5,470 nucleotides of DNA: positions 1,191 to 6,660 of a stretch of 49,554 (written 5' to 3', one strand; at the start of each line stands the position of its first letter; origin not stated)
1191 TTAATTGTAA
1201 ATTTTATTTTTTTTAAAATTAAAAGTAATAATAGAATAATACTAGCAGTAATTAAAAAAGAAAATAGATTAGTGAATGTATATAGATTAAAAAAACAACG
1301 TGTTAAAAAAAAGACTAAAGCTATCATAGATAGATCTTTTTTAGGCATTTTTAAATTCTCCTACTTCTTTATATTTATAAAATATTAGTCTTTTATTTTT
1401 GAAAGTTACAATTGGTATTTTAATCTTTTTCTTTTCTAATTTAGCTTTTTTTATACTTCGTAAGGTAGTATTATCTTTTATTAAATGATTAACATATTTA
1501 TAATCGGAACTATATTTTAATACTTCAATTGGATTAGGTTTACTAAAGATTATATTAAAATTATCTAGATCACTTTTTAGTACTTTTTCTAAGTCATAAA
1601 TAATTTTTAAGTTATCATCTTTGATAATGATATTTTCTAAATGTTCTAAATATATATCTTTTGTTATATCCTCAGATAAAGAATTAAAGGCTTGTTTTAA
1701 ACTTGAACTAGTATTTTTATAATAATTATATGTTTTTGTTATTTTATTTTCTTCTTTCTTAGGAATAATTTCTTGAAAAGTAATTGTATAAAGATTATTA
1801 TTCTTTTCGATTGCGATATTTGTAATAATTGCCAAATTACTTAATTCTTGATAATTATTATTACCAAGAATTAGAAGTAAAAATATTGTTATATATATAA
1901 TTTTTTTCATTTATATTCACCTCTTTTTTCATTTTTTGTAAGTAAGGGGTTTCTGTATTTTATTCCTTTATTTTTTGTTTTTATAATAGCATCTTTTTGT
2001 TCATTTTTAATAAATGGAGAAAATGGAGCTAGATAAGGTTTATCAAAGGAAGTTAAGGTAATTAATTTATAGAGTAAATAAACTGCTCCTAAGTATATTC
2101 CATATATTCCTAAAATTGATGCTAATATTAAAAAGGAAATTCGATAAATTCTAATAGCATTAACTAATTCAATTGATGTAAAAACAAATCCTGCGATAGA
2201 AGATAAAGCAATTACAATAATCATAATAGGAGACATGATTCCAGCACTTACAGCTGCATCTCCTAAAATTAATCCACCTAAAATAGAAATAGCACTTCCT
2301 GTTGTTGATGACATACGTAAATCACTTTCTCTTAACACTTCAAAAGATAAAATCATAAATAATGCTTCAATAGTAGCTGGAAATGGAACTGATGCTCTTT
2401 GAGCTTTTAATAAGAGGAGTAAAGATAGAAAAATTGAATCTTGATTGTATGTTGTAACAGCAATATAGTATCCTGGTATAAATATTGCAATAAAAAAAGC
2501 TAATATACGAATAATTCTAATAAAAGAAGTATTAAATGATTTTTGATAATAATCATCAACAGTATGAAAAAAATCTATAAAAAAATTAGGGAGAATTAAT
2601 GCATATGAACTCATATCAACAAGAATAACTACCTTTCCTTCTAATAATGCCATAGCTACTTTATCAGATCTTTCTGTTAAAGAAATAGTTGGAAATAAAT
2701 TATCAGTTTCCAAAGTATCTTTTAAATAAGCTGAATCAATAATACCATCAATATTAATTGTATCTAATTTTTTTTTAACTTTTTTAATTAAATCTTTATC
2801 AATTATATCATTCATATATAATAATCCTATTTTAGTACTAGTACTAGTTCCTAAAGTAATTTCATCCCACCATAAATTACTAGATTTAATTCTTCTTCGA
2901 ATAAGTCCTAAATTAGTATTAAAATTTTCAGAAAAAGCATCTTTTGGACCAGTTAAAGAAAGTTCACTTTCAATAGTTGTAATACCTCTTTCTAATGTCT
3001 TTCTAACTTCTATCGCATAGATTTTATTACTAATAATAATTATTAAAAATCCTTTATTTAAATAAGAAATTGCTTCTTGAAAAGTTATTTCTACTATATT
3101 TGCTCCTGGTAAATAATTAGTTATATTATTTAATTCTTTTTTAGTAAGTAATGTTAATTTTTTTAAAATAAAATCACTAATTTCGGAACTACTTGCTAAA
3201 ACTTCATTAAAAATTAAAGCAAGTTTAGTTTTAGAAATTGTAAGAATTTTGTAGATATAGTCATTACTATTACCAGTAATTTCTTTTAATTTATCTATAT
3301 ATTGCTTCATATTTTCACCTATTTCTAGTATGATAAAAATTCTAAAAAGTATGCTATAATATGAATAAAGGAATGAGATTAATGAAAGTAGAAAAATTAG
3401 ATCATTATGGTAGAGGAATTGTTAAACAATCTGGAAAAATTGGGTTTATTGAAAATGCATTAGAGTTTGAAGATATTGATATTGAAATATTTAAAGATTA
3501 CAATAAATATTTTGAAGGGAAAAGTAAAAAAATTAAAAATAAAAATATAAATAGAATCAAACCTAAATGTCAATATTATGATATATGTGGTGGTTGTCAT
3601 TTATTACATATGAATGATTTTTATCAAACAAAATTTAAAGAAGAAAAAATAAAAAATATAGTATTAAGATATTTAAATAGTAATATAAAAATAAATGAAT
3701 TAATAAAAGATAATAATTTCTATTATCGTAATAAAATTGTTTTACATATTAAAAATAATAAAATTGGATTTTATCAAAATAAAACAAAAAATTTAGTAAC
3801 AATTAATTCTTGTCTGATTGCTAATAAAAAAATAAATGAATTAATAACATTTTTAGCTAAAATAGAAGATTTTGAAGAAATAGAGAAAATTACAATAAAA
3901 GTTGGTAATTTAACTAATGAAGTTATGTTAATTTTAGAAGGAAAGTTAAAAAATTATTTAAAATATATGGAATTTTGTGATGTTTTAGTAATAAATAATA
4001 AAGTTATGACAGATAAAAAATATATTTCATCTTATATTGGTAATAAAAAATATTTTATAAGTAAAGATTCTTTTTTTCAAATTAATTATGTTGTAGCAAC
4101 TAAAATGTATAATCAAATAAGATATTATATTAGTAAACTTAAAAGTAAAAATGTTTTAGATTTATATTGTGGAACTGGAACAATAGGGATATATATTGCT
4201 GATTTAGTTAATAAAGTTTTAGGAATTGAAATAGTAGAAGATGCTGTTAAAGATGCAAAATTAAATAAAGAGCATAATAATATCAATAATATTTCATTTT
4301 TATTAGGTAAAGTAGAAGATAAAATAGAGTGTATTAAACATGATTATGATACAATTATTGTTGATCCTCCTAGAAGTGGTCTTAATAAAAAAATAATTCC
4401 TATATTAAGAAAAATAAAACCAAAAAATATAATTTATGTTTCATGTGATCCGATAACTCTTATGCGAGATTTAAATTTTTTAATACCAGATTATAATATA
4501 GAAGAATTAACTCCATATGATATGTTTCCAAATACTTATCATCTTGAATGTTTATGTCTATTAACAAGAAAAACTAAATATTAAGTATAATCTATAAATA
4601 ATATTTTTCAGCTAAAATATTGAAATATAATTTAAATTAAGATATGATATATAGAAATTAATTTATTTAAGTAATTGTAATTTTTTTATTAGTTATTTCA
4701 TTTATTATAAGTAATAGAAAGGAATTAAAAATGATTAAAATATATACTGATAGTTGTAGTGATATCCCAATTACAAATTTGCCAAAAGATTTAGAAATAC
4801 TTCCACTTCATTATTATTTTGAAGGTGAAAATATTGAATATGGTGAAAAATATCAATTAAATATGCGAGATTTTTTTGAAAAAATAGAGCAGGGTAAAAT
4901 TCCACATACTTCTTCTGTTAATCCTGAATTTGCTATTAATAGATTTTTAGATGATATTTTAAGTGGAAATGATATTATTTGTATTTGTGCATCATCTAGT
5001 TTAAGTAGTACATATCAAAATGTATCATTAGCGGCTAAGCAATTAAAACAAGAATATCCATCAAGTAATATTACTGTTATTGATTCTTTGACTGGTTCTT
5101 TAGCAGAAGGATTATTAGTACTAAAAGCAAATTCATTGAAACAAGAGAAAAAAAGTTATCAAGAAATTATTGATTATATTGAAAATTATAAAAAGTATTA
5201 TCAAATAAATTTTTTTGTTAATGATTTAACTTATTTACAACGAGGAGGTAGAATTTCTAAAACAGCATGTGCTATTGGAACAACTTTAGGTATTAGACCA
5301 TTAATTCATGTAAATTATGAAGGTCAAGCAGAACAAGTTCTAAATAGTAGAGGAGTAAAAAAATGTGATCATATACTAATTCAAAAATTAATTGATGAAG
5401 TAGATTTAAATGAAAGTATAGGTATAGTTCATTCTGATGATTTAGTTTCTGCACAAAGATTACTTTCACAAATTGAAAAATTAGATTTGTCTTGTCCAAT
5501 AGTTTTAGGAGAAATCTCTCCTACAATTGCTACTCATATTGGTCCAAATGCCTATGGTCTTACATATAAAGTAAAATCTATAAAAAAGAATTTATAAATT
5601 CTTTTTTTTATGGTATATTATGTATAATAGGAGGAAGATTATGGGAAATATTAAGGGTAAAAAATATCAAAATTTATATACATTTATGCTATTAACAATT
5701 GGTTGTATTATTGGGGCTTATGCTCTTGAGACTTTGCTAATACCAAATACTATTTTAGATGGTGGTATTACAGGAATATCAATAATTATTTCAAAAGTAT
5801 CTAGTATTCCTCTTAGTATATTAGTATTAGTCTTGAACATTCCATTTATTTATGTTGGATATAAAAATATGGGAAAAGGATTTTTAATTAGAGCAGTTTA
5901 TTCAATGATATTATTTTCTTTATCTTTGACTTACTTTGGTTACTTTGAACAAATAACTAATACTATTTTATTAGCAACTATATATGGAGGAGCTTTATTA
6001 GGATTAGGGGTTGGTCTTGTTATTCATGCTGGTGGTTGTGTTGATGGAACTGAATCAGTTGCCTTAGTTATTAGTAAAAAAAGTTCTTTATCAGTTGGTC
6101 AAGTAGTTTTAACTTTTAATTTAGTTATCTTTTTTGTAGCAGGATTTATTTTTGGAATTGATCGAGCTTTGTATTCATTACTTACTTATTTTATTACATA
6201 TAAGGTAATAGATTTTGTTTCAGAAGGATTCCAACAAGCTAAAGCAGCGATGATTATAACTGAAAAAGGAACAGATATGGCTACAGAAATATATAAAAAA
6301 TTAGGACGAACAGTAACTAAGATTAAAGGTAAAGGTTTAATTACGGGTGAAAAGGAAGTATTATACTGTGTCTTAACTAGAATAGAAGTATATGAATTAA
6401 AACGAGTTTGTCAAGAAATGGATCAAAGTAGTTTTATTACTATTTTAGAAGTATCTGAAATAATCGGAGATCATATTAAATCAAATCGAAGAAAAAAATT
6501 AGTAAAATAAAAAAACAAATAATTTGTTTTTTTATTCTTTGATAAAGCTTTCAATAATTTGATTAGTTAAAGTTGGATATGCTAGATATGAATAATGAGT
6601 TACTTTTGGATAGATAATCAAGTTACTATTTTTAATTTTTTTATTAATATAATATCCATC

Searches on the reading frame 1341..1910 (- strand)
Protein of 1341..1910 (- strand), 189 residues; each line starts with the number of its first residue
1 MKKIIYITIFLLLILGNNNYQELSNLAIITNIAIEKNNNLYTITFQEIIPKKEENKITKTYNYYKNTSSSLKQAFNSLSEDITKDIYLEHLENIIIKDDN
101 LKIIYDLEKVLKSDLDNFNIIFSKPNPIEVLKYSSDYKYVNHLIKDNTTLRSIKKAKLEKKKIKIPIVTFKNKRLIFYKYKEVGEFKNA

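Call 20: search_protein_families(library=pfam, proteins=[window:1341-1910:-], max_evalue=0.00001)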
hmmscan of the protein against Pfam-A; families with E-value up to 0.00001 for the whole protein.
window:1341-1910:- (189 aa): 1 family
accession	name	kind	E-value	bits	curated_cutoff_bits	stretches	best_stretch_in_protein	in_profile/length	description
PF25198.1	Spore_GerAC_N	-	3.4e-10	40.5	27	1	19-135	1-127/176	Spore germination protein N-terminal domain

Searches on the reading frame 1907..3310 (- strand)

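Call 20: search_protein_families(library=pfam, proteins=[window:1907-3310:-], max_evalue=0.00001)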
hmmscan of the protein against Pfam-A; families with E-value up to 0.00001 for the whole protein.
window:1907-3310:- (467 aa): 1 family
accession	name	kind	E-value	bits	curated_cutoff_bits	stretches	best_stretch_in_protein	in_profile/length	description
PF03323.18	GerA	-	2.1e-137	458.9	27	1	7-453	2-463/466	Bacillus/Clostridium GerA spore germination protein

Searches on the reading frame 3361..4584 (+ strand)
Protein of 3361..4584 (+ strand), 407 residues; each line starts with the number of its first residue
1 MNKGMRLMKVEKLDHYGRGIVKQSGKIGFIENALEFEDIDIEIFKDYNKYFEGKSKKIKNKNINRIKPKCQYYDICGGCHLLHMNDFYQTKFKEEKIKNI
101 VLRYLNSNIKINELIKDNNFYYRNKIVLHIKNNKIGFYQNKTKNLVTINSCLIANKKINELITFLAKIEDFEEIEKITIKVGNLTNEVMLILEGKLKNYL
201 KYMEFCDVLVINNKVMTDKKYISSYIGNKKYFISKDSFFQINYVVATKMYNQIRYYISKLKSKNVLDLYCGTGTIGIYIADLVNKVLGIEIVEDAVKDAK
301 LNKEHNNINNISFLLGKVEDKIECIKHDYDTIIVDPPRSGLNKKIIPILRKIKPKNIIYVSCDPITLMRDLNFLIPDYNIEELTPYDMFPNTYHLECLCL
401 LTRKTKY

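Call 20: search_protein_families(library=pfam, proteins=[window:3361-4584:+], max_evalue=0.00001)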
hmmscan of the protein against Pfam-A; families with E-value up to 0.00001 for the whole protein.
window:3361-4584:+ (407 aa): 5 families
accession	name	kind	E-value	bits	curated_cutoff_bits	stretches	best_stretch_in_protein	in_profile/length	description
PF05958.17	tRNA_U5-meth_tr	-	9.8e-31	107.5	23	1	91-404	7-357/357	tRNA (Uracil-5-)-methyltransferase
PF13847.12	Methyltransf_31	-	5.1e-14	52.6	27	1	261-364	3-112/145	Methyltransferase domain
PF05175.20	MTS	-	7.2e-10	39.2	23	1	258-337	28-107/170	Methyltransferase small domain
PF13649.12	Methyltransf_25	-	1.2e-07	32.7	27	1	265-334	1-70/97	Methyltransferase domain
PF03602.21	Cons_hypoth95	-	2.4e-06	27.8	24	1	247-362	30-152/182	Conserved hypothetical protein 95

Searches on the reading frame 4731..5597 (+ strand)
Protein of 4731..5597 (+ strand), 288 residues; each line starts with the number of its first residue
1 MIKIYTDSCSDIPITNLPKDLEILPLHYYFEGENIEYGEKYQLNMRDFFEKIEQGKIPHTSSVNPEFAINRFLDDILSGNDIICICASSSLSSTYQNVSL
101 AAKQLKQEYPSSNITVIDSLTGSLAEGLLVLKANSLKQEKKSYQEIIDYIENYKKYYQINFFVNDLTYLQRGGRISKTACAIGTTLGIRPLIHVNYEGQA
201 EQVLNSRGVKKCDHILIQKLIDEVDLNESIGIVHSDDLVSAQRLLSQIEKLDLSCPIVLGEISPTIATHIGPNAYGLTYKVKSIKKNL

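Call 20: search_protein_families(library=pfam, proteins=[window:4731-5597:+], max_evalue=0.00001)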
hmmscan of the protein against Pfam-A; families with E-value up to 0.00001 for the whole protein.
window:4731-5597:+ (288 aa): 1 family
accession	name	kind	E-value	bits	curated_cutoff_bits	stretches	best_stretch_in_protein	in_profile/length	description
PF02645.21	DegV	-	5.6e-58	196.9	27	1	2-279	2-277/280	Uncharacterised protein, DegV family COG1307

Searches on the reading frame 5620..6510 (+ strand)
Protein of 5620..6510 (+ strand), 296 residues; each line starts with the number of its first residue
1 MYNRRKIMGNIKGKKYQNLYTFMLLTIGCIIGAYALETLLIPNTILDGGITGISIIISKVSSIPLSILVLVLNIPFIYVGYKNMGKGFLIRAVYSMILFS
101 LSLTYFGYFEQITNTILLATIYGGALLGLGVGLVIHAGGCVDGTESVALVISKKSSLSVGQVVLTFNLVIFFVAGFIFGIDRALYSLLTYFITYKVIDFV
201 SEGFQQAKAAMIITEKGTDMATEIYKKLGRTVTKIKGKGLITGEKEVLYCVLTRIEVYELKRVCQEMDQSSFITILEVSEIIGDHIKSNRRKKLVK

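Call 20: search_protein_families(library=pfam, proteins=[window:5620-6510:+], max_evalue=0.00001)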
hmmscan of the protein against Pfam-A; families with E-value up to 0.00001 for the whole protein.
window:5620-6510:+ (296 aa): 2 families
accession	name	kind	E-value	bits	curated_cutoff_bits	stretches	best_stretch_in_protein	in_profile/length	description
PF02588.21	YitT_membrane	-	2.3e-61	207.2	24.3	1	22-224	2-204/205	Uncharacterised 5xTM membrane BCR, YitT family COG1284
PF10035.14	DUF2179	-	3e-15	56.2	22.8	1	230-283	1-55/55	Uncharacterized protein conserved in bacteria (DUF2179)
